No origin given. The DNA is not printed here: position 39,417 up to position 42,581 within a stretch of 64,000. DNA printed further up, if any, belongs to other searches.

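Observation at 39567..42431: Stand-alone soluble VirD4/TraG-like ATPase with a 500-aa unknown N-terminal domain, next to the pilus/comF DNA-uptake genes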

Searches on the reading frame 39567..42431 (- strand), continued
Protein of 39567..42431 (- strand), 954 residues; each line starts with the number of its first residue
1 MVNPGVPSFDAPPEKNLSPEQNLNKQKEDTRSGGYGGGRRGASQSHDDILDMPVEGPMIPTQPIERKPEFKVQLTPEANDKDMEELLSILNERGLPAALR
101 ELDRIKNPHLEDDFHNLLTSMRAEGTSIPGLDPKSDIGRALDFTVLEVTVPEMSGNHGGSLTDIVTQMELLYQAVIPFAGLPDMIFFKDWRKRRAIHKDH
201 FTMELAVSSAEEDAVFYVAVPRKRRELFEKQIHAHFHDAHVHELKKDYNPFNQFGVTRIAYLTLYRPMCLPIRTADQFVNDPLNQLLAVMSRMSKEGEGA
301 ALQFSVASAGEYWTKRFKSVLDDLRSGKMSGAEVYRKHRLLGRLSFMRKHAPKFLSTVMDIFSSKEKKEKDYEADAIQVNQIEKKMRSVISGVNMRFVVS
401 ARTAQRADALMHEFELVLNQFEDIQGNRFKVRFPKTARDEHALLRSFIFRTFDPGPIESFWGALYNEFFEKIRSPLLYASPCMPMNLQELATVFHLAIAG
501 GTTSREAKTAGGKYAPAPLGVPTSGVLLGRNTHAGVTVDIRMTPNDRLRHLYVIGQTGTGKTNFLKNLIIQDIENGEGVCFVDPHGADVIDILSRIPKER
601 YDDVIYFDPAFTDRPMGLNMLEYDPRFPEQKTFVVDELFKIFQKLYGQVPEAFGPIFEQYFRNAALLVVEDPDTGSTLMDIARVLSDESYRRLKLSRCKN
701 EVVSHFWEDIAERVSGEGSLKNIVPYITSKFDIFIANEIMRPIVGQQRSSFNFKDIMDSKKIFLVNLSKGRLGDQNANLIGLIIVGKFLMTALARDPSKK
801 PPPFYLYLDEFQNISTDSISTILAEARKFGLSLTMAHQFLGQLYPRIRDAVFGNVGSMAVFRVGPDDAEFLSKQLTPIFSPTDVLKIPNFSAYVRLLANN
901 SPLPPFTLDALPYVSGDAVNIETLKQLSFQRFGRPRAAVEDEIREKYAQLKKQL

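Call 95: get_annotated_region(hit=H9, flank=9000)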
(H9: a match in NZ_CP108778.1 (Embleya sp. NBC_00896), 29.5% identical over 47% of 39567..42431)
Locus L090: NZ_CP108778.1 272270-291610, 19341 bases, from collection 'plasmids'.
description: Embleya sp. NBC_00896 plasmid unnamed2, complete sequence
organism: Embleya sp. NBC_00896 (NCBI taxid 2975961)
taxonomy: Bacteria; Actinomycetota; Actinomycetes; Kitasatosporales; Streptomycetaceae; Embleya; Embleya sp. NBC 00896
host: -; source: -; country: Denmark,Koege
typing (MOB-suite, as given by PLSDB): non-mobilizable
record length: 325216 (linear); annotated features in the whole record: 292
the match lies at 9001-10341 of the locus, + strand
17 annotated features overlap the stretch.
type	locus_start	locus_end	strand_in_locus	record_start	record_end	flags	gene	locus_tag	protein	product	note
CDS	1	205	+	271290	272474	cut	-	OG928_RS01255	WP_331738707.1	3'-5' exonuclease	-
CDS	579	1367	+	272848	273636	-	-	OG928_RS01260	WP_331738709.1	hypothetical protein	-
CDS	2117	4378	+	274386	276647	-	-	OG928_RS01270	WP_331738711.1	hypothetical protein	-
CDS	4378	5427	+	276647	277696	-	-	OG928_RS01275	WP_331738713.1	PrgI family protein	-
CDS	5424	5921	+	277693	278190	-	-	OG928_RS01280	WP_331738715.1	XF1762 family protein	-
CDS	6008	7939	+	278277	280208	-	-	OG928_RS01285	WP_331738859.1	ATP-binding protein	-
CDS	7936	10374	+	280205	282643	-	-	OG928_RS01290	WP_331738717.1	type IV secretory system conjugative DNA transfer family protein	-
CDS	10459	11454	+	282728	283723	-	-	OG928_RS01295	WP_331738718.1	replication-relaxation family protein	-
CDS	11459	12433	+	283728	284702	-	-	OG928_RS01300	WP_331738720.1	NlpC/P60 family protein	-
CDS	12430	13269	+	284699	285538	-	-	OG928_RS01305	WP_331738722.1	hypothetical protein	-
CDS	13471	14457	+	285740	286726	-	-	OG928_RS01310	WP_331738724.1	hypothetical protein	-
CDS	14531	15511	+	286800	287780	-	-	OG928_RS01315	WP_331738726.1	hypothetical protein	-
CDS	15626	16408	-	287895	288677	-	-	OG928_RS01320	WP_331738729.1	helix-turn-helix domain-containing protein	-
CDS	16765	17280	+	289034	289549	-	-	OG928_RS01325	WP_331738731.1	hypothetical protein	-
CDS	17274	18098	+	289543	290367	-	-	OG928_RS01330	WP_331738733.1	hypothetical protein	-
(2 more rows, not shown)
